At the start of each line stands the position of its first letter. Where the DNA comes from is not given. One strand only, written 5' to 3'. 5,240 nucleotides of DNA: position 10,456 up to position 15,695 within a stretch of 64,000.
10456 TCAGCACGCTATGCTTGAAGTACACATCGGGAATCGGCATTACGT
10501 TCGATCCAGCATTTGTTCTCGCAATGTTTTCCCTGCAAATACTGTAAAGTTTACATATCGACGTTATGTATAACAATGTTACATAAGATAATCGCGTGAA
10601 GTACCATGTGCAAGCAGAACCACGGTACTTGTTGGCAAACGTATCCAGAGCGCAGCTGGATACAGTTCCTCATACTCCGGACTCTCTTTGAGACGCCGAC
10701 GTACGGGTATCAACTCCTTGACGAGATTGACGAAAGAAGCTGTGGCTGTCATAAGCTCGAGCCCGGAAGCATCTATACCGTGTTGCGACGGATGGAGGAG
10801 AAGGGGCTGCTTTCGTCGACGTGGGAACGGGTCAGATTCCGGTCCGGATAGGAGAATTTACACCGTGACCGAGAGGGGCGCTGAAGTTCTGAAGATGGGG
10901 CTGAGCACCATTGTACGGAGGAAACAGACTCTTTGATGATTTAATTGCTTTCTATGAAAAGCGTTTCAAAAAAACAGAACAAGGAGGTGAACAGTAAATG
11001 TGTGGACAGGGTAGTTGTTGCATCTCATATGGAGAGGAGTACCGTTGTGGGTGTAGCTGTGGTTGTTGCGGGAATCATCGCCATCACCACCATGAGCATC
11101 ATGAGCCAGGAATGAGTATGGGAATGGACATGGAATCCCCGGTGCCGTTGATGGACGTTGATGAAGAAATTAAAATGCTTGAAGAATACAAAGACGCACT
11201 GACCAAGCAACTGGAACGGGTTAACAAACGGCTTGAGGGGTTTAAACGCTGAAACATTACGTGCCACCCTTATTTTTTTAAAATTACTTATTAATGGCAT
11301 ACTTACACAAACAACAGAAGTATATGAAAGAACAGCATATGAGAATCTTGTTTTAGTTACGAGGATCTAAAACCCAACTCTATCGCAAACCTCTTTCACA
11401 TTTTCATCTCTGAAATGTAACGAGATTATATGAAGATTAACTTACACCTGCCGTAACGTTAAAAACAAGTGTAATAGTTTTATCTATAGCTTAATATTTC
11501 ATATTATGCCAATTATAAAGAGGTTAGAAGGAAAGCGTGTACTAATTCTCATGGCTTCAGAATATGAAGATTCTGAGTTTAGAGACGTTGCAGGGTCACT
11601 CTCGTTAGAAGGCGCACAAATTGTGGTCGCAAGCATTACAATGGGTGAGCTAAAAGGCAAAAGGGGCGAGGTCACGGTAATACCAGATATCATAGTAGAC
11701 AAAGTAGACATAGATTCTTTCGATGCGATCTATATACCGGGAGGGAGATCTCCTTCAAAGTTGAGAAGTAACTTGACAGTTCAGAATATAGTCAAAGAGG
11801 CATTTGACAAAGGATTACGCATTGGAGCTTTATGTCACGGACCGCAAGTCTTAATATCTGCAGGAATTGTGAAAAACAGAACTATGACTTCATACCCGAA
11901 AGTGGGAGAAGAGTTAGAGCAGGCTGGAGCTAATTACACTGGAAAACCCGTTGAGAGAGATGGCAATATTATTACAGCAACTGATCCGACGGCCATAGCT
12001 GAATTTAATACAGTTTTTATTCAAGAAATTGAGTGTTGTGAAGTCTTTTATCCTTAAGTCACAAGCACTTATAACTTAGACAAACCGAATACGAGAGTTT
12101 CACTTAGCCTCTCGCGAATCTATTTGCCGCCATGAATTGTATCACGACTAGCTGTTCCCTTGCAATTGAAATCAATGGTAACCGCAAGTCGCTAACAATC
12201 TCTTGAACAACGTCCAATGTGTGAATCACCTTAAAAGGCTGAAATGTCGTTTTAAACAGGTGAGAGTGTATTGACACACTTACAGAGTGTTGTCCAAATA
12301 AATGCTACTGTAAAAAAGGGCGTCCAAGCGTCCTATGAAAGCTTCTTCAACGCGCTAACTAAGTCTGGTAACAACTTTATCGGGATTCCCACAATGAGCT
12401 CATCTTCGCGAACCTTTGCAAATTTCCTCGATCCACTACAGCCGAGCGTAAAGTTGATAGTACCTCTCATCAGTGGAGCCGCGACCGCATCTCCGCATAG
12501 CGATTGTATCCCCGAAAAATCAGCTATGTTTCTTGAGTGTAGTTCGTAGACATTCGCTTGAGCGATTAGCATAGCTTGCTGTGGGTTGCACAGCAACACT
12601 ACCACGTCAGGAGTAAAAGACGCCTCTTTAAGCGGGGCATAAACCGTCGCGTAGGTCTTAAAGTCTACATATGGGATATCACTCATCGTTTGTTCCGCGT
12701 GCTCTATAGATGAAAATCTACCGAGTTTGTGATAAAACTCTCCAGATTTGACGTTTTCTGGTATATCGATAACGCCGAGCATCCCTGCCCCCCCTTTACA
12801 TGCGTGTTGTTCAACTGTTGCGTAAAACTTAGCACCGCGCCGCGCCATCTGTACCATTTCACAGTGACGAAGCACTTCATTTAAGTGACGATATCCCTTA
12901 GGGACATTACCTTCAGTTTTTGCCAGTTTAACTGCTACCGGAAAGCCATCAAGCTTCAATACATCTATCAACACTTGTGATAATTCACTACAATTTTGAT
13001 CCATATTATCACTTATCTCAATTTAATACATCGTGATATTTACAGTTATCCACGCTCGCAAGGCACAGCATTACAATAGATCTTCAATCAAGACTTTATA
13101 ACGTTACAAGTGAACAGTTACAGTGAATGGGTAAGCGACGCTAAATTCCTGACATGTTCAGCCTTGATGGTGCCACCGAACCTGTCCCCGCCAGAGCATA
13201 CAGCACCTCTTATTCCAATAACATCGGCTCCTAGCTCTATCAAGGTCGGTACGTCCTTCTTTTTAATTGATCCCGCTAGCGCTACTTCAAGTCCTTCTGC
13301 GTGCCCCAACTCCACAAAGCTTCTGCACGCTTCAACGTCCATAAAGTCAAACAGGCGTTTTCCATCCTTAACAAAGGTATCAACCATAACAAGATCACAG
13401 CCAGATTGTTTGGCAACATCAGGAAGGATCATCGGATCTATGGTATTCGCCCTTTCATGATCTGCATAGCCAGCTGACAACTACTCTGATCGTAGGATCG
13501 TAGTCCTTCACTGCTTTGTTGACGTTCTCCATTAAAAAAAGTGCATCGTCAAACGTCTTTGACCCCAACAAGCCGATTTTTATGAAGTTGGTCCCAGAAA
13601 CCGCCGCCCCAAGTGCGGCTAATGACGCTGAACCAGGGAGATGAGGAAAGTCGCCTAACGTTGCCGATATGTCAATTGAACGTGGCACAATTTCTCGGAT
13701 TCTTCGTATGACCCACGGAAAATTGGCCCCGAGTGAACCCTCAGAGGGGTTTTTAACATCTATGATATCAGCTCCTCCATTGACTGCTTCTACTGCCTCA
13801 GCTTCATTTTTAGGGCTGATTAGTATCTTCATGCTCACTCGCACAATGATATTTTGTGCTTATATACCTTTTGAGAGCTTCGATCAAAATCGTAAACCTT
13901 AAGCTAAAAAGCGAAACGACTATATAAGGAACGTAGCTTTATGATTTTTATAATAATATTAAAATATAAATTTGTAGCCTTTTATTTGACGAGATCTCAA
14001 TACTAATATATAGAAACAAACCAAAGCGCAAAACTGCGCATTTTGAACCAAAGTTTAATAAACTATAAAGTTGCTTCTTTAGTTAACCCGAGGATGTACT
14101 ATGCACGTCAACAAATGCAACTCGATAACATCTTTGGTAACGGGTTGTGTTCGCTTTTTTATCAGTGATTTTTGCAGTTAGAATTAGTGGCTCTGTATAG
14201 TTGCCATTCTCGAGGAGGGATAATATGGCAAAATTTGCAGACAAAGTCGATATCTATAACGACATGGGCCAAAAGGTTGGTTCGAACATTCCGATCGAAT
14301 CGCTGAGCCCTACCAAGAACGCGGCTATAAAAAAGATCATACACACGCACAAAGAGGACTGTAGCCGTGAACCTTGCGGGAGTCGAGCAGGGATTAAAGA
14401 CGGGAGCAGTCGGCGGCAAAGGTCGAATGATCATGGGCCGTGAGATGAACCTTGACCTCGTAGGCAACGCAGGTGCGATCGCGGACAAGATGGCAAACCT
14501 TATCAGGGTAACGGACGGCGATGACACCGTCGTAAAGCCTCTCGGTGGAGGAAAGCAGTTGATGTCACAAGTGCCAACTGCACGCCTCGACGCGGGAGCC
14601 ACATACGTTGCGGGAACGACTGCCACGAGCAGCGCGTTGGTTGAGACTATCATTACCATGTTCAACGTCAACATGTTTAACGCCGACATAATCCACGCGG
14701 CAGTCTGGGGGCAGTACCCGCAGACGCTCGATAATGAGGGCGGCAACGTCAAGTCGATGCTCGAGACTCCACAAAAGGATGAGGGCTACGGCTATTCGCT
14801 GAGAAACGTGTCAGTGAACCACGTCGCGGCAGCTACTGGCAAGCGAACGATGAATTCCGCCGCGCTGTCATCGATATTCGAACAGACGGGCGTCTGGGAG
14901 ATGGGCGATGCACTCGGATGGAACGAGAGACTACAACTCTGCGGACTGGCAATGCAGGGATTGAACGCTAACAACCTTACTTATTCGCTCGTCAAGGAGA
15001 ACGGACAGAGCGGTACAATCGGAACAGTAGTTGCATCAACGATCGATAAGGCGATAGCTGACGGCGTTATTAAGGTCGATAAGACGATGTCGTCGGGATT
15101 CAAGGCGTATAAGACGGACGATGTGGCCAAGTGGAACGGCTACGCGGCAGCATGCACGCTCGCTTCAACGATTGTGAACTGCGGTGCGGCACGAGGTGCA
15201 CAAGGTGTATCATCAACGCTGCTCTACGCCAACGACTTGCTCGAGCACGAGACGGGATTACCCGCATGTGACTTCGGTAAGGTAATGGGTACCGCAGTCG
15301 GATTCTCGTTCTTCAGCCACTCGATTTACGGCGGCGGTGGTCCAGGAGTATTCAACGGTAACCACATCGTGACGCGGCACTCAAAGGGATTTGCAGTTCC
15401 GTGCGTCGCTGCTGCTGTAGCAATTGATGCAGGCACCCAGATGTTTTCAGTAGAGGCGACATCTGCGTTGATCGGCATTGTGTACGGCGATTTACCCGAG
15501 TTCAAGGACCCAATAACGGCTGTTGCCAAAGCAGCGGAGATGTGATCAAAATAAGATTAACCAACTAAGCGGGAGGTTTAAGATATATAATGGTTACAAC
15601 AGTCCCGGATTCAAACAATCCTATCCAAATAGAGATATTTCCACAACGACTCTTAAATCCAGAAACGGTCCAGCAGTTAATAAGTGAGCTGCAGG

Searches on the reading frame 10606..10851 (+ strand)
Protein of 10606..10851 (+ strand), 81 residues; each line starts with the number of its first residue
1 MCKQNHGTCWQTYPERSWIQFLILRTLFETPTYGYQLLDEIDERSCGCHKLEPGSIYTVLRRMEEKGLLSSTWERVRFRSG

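Call 54: search_protein_families(library=pfam, max_evalue=0.00001, proteins=[window:10606-10851:+])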
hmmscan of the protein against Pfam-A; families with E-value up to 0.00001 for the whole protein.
window:10606-10851:+ (81 aa): 1 family
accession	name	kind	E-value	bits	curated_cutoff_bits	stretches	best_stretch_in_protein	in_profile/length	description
PF03551.20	PadR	-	1.1e-13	51.3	27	1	23-75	1-53/75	Transcriptional regulator PadR-like family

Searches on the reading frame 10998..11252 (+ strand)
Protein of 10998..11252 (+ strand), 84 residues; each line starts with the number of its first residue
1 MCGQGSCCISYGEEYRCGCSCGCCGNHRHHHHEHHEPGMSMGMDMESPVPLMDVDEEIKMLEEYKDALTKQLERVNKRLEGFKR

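Call 54: search_protein_families(library=pfam, max_evalue=0.00001, proteins=[window:10998-11252:+])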
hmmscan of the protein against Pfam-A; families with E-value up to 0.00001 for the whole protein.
window:10998-11252:+ (84 aa): 0 families

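Call 71: search_protein_families(library=ncbifam, max_evalue=0.00001, proteins=[window:10998-11252:+])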
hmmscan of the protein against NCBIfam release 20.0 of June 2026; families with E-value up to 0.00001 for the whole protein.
window:10998-11252:+ (84 aa): 0 families

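Call 82: search_protein_families(library=pfam, max_evalue=0.1, proteins=[window:10998-11249:+])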
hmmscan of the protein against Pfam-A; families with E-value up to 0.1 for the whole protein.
seq(84 aa): 1 family
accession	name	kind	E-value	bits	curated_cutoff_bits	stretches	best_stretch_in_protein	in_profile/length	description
PF17253.7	DUF5320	-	4e-05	25.1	27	1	7-80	23-97/99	Family of unknown function (DUF5320)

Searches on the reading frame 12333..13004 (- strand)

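Call 54: search_protein_families(library=pfam, max_evalue=0.00001, proteins=[window:12333-13004:-])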
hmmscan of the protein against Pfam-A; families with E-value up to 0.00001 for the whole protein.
window:12333-13004:- (223 aa): 1 family
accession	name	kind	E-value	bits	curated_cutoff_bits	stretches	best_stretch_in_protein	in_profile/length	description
PF02596.20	DUF169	-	4.6e-67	226.3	27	1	12-217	2-208/209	Uncharacterised ArCR, COG2043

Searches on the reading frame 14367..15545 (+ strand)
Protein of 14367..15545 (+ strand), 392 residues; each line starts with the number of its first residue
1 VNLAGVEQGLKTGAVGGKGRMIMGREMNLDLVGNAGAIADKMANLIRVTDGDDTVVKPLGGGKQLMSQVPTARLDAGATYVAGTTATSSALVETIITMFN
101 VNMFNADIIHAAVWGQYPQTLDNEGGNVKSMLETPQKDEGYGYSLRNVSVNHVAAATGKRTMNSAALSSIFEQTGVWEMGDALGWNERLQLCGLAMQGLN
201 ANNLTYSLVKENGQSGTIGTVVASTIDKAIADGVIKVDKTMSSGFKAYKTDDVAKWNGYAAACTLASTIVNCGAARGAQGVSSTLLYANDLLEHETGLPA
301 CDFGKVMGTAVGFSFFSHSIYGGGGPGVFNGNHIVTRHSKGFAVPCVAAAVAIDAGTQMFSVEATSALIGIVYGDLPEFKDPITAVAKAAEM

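Call 54: search_protein_families(library=pfam, max_evalue=0.00001, proteins=[window:14367-15545:+])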
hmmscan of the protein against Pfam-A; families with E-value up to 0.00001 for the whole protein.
window:14367-15545:+ (392 aa): 2 families
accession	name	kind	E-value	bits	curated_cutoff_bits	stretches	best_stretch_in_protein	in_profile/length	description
PF02241.23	MCR_beta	-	2.2e-126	421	25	1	142-390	1-249/249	Methyl-coenzyme M reductase beta subunit, C-terminal domain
PF02783.20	MCR_beta_N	-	3.7e-55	186.8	22.2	1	1-140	43-182/182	Methyl-coenzyme M reductase beta subunit, N-terminal domain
